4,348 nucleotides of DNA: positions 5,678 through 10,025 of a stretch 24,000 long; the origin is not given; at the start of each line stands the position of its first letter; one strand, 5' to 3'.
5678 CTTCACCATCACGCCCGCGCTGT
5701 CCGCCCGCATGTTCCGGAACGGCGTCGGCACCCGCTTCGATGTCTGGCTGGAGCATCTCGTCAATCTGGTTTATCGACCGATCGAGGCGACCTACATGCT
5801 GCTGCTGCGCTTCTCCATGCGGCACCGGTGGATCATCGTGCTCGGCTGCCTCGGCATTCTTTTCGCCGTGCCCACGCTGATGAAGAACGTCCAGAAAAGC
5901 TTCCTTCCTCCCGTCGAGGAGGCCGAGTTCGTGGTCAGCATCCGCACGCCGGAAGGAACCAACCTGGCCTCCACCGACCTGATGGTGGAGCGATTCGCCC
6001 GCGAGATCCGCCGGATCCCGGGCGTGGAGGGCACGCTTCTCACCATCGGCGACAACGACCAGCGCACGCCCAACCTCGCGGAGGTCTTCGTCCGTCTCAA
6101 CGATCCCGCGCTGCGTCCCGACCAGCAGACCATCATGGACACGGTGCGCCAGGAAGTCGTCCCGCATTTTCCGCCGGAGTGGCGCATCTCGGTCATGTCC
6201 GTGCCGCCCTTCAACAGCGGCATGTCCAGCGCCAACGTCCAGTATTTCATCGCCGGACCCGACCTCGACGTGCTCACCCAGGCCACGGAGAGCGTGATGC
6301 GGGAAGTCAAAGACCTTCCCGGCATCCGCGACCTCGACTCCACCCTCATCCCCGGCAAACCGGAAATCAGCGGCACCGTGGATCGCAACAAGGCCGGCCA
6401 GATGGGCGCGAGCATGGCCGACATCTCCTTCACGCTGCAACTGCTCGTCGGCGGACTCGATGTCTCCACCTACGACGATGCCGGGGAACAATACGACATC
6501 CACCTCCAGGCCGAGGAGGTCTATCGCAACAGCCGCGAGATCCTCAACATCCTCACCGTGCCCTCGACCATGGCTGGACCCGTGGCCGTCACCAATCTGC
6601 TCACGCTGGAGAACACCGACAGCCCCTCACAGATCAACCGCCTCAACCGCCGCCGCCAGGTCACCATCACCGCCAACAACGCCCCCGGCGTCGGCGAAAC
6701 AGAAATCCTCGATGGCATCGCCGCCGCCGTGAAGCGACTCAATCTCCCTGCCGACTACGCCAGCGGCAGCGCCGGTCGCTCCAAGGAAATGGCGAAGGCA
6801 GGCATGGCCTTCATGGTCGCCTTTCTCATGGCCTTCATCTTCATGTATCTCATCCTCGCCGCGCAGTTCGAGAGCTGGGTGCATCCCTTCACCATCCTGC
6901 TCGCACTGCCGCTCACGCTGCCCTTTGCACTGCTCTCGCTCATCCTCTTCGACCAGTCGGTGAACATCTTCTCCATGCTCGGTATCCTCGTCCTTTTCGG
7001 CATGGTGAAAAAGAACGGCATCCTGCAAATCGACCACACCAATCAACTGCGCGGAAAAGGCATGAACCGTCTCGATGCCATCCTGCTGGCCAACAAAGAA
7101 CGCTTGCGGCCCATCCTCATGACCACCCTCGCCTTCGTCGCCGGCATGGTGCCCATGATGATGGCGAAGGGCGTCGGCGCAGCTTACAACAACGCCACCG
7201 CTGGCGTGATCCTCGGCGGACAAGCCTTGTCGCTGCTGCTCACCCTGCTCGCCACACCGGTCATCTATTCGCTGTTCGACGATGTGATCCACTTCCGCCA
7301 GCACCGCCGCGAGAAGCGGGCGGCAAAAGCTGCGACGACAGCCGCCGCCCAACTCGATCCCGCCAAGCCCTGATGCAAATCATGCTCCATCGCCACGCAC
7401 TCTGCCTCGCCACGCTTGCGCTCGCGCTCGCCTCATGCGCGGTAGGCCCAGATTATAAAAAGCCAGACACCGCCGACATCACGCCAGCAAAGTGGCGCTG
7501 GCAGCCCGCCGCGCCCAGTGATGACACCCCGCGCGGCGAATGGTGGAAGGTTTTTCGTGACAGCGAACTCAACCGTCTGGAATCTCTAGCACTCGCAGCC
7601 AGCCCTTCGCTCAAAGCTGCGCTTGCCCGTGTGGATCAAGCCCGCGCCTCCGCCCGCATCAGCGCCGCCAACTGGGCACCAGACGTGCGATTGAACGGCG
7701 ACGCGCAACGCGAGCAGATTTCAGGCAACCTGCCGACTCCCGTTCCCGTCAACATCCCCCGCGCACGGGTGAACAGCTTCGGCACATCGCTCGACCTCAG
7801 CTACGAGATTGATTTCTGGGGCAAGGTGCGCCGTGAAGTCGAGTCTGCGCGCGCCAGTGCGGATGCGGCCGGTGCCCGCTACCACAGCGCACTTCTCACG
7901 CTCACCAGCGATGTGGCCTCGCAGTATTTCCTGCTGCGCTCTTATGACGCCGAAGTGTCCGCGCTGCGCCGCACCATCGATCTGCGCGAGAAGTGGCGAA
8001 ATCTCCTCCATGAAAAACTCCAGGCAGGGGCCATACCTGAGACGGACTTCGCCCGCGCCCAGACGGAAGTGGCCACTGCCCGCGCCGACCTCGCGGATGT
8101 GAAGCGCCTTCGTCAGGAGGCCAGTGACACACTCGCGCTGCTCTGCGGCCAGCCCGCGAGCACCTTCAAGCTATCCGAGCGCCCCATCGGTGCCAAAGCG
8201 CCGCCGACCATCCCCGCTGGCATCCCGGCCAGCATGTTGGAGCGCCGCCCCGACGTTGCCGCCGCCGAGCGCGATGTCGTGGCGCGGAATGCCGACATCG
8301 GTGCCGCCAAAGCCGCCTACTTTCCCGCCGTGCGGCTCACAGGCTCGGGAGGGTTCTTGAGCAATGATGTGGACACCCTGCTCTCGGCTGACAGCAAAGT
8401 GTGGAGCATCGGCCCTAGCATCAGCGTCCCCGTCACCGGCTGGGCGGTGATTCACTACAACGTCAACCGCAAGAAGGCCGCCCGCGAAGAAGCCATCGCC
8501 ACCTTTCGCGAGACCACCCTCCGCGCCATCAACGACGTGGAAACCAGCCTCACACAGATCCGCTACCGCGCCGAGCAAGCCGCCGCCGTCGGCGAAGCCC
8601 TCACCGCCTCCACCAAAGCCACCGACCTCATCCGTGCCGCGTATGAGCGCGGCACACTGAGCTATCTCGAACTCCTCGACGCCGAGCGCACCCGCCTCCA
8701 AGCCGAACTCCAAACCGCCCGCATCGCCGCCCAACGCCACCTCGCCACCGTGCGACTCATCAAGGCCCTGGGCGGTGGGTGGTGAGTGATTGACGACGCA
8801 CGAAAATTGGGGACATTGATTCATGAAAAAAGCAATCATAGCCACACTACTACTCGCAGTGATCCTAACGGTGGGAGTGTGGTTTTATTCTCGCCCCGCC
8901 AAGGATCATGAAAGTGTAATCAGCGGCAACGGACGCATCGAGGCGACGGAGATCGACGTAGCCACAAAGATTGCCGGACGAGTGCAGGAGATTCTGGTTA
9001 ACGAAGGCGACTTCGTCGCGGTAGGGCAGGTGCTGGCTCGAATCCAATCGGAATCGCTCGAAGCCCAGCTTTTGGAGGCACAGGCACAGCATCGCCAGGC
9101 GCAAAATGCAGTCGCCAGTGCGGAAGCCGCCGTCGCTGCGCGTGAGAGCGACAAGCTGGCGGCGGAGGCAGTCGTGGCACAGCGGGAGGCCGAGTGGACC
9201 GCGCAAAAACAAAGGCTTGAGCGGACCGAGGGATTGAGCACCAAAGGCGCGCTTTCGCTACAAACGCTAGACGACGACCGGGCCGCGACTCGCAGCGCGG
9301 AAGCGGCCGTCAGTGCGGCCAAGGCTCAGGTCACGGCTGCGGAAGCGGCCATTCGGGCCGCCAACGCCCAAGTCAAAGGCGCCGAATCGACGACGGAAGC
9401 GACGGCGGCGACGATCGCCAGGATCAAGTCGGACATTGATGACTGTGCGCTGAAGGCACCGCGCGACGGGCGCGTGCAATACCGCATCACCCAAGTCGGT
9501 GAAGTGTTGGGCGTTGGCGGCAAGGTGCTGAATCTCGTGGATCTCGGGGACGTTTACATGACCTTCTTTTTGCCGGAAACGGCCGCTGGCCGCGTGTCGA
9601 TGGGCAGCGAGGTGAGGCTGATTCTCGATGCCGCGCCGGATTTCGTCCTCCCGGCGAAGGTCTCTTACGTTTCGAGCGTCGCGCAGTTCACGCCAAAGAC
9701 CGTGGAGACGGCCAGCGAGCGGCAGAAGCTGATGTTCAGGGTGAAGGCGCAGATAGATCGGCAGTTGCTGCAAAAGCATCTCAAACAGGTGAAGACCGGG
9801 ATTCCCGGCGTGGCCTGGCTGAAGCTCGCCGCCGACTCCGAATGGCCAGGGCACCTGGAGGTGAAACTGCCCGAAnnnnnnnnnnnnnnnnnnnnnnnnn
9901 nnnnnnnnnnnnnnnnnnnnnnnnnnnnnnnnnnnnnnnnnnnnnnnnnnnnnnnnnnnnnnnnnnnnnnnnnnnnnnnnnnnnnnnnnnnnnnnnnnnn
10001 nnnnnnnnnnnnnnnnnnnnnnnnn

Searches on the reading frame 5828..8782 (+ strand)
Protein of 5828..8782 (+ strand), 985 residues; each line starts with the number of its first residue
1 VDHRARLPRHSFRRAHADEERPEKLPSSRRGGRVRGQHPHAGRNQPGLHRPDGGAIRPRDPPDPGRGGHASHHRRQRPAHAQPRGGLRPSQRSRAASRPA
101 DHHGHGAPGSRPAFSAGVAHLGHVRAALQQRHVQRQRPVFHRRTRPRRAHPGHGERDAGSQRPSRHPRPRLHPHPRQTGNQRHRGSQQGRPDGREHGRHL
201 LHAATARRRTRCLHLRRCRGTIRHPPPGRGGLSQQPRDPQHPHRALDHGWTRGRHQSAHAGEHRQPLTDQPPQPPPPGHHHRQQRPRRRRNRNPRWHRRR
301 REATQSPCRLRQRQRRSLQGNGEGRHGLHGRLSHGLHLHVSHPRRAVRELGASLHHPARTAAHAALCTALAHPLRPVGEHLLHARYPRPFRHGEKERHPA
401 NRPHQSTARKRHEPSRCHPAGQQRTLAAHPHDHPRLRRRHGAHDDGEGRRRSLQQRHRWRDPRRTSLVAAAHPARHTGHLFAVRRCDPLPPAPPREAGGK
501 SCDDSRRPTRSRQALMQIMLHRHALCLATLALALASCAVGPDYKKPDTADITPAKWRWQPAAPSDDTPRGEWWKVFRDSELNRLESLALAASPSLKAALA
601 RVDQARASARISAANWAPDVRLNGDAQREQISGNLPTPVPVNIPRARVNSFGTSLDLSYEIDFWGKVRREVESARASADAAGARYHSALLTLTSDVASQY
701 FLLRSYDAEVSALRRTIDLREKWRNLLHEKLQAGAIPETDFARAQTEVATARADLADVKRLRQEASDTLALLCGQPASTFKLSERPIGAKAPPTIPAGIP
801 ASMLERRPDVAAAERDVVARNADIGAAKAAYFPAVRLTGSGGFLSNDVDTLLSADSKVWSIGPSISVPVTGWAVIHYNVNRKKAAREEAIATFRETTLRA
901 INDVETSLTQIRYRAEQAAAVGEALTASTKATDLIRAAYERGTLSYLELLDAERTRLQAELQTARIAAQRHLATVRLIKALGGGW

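Call 8: search_protein_families(library=pfam, proteins=[window:5828-8782:+], max_evalue=0.01)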
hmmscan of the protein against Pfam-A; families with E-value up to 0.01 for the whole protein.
window:5828-8782:+ (985 aa): 1 family
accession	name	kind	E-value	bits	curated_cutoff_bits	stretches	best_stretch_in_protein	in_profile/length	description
PF02321.23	OEP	-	2.6e-52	177.8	22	2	801-982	6-187/187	Outer membrane efflux protein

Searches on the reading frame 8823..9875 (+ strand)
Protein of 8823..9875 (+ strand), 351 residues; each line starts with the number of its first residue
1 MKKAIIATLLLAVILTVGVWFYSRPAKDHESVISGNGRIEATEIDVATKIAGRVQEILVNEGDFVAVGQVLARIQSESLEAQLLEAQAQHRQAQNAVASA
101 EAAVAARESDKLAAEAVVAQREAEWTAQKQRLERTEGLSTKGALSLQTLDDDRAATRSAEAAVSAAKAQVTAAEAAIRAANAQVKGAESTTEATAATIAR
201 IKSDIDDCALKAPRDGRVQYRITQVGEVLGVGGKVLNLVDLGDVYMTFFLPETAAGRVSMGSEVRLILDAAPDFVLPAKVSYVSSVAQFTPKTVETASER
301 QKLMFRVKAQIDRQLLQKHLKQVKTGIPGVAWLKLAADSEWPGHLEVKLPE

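Call 8: search_protein_families(library=pfam, proteins=[window:8823-9875:+], max_evalue=0.01)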
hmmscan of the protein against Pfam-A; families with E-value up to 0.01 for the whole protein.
window:8823-9875:+ (351 aa): 5 families
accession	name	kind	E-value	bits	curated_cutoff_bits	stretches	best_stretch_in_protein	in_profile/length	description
PF13437.12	HlyD_3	-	1.6e-17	64.6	22.2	1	210-314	2-96/106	HlyD family secretion protein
PF16576.10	HlyD_D23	-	5.5e-15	55.7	30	1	41-294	17-195/214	Barrel-sandwich domain of CusB or HlyD membrane-fusion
PF13533.13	Biotin_lipoyl_2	-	2.2e-05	24.6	29.8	1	46-74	3-31/32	Biotin-lipoyl like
PF00364.28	Biotin_lipoyl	-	8.3e-05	22.8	22.1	1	44-74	43-73/73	Biotin-requiring enzyme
PF00529.27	CusB_dom_1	-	0.0068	17.1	26.5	0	112-333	12-87/89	Cation efflux system protein CusB domain 1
